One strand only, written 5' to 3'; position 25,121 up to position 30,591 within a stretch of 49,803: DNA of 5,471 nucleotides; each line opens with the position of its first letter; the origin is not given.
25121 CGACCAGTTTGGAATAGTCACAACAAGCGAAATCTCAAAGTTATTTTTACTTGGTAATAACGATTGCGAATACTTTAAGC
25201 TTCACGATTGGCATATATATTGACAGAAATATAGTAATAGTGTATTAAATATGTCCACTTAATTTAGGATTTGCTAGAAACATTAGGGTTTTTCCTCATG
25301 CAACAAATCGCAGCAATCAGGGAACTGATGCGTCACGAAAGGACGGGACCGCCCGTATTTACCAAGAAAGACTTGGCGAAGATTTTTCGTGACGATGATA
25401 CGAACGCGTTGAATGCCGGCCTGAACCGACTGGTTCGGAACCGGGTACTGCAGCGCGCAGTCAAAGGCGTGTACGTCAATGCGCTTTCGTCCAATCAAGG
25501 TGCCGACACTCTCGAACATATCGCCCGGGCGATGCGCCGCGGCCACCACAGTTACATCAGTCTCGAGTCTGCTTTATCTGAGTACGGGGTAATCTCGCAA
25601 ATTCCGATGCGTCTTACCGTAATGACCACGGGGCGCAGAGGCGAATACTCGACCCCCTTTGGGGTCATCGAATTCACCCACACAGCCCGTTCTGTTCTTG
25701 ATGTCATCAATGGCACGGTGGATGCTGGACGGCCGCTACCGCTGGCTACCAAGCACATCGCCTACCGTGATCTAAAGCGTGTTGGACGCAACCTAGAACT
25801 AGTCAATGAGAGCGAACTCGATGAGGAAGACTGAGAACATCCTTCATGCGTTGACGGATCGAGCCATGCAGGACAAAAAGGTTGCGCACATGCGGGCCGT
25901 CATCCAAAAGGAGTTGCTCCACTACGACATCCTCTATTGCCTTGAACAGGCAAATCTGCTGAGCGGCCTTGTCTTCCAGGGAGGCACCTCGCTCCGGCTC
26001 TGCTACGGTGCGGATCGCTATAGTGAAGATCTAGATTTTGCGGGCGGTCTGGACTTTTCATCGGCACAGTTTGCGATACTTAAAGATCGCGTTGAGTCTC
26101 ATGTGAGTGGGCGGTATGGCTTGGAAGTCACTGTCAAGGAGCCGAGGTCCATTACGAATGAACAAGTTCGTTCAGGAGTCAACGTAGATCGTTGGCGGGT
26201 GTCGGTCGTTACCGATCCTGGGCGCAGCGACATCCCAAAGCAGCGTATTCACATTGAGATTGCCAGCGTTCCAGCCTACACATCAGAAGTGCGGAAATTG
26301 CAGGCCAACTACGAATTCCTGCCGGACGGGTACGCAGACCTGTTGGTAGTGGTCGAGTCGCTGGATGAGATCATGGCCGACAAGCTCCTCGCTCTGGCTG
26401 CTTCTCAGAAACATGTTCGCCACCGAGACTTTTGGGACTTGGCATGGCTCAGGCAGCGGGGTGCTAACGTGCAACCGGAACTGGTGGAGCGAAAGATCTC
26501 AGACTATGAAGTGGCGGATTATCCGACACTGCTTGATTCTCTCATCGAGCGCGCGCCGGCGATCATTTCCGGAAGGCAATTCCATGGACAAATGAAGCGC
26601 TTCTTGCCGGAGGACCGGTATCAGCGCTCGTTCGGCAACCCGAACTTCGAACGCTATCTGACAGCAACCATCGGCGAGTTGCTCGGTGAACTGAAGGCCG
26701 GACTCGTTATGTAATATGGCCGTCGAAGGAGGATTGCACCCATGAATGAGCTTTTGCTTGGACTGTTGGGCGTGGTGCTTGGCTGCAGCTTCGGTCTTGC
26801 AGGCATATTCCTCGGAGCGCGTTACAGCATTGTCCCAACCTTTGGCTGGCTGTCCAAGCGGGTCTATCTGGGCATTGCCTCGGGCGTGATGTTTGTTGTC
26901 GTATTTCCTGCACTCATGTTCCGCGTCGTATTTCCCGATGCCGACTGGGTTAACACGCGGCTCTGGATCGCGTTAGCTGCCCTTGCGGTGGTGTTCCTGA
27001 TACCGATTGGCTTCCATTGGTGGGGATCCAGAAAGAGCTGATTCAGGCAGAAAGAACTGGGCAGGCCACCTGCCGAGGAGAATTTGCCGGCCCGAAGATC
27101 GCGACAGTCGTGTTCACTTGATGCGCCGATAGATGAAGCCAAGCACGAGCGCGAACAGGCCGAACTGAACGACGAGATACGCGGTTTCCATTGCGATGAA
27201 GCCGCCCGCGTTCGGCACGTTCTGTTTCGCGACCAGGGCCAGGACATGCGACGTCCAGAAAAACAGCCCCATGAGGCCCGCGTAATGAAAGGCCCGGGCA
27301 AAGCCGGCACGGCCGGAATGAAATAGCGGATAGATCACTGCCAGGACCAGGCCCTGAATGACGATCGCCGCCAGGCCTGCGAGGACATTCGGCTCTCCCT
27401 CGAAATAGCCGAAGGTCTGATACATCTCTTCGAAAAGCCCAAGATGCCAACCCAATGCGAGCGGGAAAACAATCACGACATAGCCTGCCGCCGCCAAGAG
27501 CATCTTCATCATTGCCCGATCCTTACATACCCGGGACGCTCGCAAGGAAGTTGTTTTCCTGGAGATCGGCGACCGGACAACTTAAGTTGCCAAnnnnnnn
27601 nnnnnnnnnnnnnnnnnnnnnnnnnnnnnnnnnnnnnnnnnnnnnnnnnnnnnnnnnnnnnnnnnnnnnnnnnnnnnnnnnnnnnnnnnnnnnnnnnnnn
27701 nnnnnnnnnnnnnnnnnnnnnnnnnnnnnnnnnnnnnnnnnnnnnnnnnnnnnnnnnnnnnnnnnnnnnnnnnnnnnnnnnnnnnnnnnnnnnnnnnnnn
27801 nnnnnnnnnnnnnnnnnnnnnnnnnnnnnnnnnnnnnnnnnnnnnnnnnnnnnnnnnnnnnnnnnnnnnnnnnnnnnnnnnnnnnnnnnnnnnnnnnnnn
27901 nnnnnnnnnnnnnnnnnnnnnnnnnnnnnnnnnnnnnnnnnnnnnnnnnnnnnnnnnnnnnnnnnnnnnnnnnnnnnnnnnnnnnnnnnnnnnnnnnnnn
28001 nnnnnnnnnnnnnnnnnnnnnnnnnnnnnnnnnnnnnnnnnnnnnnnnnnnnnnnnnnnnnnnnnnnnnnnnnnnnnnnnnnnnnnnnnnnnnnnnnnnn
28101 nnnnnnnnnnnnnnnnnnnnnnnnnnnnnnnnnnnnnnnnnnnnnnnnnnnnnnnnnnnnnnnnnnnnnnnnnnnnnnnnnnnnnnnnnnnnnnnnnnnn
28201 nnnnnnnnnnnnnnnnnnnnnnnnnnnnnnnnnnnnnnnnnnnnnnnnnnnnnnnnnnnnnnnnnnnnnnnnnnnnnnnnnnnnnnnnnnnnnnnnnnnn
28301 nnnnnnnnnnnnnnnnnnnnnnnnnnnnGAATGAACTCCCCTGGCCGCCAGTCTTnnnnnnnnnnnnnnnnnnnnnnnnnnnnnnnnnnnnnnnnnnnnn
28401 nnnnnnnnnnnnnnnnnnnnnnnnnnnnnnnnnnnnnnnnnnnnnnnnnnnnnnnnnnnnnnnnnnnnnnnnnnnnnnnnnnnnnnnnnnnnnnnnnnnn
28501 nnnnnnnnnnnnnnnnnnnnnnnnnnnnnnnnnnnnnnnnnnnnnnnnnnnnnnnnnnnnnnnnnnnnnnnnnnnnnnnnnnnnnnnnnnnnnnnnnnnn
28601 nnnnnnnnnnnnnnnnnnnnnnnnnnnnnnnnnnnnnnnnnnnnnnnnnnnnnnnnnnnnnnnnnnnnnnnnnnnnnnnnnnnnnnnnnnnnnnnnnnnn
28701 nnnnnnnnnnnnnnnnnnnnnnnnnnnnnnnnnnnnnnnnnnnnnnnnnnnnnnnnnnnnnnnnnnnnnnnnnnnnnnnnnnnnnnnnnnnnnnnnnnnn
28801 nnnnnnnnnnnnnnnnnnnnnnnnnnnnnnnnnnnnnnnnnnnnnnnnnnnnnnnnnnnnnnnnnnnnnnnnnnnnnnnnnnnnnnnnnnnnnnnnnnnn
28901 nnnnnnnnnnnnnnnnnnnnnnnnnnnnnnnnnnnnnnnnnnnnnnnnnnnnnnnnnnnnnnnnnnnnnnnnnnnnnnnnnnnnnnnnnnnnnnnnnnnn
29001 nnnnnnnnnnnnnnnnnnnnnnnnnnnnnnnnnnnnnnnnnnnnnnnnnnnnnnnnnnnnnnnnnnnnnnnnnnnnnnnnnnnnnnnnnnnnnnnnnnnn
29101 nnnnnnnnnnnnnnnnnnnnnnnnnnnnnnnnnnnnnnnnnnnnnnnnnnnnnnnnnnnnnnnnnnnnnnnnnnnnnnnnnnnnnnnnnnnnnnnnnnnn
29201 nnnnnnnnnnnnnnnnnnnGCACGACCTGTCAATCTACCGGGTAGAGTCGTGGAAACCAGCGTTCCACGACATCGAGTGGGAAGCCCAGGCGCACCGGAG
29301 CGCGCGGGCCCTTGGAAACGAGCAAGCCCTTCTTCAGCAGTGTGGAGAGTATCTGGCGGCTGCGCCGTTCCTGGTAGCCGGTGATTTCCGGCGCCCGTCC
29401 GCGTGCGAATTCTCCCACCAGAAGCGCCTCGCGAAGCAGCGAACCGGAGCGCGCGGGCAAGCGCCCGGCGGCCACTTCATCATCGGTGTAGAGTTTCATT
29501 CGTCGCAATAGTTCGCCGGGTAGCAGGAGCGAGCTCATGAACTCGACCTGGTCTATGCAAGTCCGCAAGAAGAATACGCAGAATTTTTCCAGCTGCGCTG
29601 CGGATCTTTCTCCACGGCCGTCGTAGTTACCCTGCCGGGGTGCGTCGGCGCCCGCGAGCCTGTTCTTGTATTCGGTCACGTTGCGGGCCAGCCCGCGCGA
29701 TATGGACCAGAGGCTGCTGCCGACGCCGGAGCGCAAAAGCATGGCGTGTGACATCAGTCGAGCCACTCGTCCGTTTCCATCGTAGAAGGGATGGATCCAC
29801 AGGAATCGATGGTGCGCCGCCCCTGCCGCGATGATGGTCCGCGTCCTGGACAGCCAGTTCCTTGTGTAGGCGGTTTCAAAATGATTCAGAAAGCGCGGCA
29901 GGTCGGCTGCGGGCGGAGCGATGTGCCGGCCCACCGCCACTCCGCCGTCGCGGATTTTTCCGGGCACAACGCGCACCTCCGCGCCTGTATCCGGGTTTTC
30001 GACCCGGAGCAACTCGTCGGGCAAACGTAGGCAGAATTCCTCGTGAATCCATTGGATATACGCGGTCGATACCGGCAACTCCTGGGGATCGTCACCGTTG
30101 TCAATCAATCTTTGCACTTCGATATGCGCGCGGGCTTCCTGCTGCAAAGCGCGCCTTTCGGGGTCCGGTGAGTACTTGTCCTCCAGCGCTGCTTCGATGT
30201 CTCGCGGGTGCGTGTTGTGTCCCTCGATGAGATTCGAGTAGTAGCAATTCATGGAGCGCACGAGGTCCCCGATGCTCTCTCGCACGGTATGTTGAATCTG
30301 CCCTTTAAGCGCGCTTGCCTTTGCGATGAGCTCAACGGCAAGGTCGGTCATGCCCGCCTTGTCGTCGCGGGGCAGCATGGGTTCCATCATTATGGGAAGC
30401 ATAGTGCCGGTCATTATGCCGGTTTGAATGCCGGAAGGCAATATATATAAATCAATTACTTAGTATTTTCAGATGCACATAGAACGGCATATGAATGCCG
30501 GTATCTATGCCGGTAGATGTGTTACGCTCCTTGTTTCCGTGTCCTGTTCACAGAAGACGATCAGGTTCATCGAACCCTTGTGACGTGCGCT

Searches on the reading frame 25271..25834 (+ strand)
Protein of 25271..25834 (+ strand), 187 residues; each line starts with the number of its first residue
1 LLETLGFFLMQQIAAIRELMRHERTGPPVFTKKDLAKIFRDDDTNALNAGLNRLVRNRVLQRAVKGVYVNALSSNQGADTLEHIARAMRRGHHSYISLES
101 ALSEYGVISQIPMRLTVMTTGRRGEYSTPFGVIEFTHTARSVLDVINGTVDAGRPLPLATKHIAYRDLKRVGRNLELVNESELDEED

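Call 55: search_protein_families(library=pfam, proteins=[window:25271-25834:+], max_evalue=0.001)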
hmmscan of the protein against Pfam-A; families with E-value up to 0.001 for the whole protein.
window:25271-25834:+ (187 aa): 1 family
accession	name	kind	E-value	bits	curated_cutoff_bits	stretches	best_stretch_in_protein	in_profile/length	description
PF19570.5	DUF6088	-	2.1e-05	24.8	25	1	43-126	25-113/172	Family of unknown function (DUF6088)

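Call 77: search_protein_families(library=padloc, proteins=[window:25271-25834:+], max_evalue=0.00001)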
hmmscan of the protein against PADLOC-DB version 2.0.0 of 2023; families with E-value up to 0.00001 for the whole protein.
window:25271-25834:+ (187 aa): 16 families
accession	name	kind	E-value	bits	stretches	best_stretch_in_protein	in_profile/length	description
PDLC02232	AbiEi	-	5e-70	232.9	1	10-185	1-176/177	AbiEi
PDLC02241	AbiEi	-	5.8e-15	53.6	1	25-140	10-116/199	AbiEi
PDLC02230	AbiEi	-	5.6e-12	43.8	1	43-142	15-107/192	AbiEi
PDLC02226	AbiEi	-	4e-11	41.2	1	23-142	14-132/202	AbiEi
PDLC02267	AbiEi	-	4.5e-11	40.7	1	20-126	11-109/252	AbiEi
PDLC02272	AbiEi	-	2.1e-10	38.8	1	28-140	14-119/200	AbiEi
PDLC02255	AbiEi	-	5.7e-10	37.1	1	28-184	14-160/186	AbiEi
PDLC02240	AbiEi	-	4.4e-08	30.9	1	23-139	11-126/216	AbiEi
PDLC02274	AbiEi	-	1.3e-07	29.6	1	28-136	16-123/217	AbiEi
PDLC02225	AbiEi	-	1.7e-07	29.1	1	48-141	32-116/198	AbiEi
PDLC02266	AbiEi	-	3e-07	28.1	1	22-136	10-127/258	AbiEi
PDLC02264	AbiEi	-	4.3e-07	28.1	1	16-122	7-115/205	AbiEi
PDLC02265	AbiEi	-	1.5e-06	26.1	1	46-118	27-96/198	AbiEi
PDLC02283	AbiEi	-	2.1e-06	25.6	1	43-119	27-100/201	AbiEi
PDLC02282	AbiEi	-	4.6e-06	24.2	1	23-136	11-127/260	AbiEi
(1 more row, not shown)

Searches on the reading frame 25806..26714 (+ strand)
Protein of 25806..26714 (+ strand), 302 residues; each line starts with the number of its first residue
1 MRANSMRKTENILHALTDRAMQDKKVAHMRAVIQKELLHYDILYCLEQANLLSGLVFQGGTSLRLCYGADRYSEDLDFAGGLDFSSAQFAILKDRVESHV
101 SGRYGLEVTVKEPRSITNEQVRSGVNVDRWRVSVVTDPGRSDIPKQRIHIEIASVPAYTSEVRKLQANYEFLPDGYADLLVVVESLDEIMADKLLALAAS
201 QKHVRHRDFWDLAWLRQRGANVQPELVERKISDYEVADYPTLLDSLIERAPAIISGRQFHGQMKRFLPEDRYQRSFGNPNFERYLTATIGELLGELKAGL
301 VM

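Call 55: search_protein_families(library=pfam, proteins=[window:25806-26714:+], max_evalue=0.001)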
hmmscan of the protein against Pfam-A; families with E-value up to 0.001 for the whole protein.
window:25806-26714:+ (302 aa): 1 family
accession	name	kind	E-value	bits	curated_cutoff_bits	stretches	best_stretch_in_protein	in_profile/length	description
PF08843.17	AbiEii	-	2.4e-32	113.2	22.5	1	42-285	2-236/238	Nucleotidyl transferase AbiEii toxin, Type IV TA system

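Call 77: search_protein_families(library=padloc, proteins=[window:25806-26714:+], max_evalue=0.00001)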
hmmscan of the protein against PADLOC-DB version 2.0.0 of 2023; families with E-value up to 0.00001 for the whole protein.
window:25806-26714:+ (302 aa): 18 families
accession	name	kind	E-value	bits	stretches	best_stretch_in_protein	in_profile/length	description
PDLC02296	AbiEii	-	6.8e-112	371.2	1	13-298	4-279/282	AbiEii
PDLC02293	AbiEii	-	4e-21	73.7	1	30-272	17-251/270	AbiEii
PDLC02304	AbiEii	-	5.6e-20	70.4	1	30-226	18-197/260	AbiEii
PDLC02330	AbiEii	-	2.8e-18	64.4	1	29-80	1-52/219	AbiEii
PDLC02313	AbiEii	-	7.5e-18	62.9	1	24-218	13-191/254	AbiEii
PDLC02323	AbiEii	-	6.5e-16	56.7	1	42-237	28-205/248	AbiEii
PDLC02307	AbiEii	-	2e-12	45.4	1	41-80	14-48/219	AbiEii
PDLC02291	AbiEii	-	1.6e-11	42.1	1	5-229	8-212/310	AbiEii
PDLC02321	AbiEii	-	5.2e-11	40.7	0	168-223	169-222/296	AbiEii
PDLC02328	AbiEii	-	7.4e-11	40.3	1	54-218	14-144/203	AbiEii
PDLC02318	AbiEii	-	1.6e-10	38.8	1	37-227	24-193/280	AbiEii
PDLC02324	AbiEii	-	1.9e-09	35.6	0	40-79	11-51/231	AbiEii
PDLC02292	AbiEii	-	5.3e-09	34.3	1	26-153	21-129/283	AbiEii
PDLC02294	AbiEii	-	2.4e-07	28.8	1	45-269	35-239/260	AbiEii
PDLC02317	AbiEii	-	6.5e-07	26.6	1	47-217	36-204/396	AbiEii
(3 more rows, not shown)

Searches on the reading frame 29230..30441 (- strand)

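Call 26: search_protein_families(library=pfam, proteins=[window:29230-30441:-], max_evalue=0.001)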
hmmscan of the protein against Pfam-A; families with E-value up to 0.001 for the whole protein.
window:29230-30441:- (403 aa): 1 family
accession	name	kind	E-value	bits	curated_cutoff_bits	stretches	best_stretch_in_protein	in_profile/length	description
PF02661.23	Fic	-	3.2e-16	60.4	24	1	125-235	3-93/93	Fic/DOC family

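Call 77: search_protein_families(library=padloc, proteins=[window:29230-30441:-], max_evalue=0.00001)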
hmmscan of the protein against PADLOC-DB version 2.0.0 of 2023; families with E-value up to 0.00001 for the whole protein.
window:29230-30441:- (403 aa): 6 families
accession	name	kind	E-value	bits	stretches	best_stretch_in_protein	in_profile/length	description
PDLC03963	SoFic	-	6.6e-27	92.8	1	59-374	54-337/361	-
PDLC04966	PDC-S24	-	1e-15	55.6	1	167-270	269-373/497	-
PDLC04839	PDC-S04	-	3.2e-14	51.1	1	161-245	80-169/205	-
PDLC04836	PDC-S04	-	4.6e-08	30.5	1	208-238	160-190/244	-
PDLC04837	PDC-S04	-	3e-06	24.7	0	207-238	155-186/234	-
PDLC04840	PDC-S04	-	5.4e-06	24.3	0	201-232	139-171/227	-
